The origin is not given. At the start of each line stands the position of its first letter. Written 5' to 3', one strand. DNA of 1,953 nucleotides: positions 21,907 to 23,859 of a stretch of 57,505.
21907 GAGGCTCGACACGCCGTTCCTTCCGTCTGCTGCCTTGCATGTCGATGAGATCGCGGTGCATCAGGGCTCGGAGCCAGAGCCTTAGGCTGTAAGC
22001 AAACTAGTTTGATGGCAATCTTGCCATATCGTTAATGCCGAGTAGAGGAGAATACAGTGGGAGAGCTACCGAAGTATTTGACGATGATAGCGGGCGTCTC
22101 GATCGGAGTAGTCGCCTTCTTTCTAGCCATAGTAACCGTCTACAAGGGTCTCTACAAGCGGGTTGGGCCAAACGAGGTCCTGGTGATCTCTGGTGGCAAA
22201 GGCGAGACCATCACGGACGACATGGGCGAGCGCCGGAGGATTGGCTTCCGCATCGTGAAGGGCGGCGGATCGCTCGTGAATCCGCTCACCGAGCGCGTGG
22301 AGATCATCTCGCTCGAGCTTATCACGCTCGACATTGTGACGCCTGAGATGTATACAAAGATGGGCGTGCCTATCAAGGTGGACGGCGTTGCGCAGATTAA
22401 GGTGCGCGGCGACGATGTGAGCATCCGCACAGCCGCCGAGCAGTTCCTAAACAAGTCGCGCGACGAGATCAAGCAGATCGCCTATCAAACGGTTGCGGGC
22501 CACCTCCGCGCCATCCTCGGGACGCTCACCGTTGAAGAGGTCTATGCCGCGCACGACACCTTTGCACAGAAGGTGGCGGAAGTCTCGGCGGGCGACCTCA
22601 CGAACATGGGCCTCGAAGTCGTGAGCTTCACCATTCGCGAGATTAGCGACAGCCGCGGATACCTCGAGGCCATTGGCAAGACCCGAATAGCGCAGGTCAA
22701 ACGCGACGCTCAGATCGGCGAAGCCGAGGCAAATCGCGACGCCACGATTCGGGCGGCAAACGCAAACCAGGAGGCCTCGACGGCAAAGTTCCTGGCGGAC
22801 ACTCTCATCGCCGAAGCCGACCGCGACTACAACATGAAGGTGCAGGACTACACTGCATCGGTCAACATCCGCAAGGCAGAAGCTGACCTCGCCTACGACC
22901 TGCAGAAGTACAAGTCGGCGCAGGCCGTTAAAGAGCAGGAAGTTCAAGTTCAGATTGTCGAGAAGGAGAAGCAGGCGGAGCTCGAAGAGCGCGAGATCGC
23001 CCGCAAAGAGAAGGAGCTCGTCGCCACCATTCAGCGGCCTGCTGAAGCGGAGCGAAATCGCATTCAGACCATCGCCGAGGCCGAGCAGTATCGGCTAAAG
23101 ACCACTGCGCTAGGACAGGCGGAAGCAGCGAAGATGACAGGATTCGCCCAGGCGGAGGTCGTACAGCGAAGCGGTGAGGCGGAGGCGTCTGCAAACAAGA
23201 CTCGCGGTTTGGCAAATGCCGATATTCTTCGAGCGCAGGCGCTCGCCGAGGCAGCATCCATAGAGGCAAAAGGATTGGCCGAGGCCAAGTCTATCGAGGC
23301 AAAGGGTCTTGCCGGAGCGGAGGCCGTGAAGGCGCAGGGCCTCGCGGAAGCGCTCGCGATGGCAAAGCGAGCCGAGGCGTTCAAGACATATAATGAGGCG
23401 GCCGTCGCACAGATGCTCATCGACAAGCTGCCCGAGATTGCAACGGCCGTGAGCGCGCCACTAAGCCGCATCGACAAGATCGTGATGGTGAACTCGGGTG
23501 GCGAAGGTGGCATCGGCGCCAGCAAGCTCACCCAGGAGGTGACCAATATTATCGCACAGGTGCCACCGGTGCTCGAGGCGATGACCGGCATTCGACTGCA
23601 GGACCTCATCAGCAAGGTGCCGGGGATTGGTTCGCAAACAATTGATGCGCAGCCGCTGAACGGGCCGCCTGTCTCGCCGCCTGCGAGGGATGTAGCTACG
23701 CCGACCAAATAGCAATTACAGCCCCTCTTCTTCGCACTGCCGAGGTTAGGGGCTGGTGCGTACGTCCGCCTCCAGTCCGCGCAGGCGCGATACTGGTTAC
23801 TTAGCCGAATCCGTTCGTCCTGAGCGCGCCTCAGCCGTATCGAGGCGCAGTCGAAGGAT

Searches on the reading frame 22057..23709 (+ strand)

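Call 51: search_protein_families(library=pfam, proteins=[window:22057-23709:+], max_evalue=0.001)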
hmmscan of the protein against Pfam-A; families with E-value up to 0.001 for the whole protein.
window:22057-23709:+ (551 aa): 2 families
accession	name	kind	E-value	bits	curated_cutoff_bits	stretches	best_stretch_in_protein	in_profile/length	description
PF01145.31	Band_7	-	1.8e-26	93.7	23.6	1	35-226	2-175/176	SPFH domain / Band 7 family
PF15975.10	Flot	-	8.5e-09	36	27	1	408-491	2-87/124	Flotillin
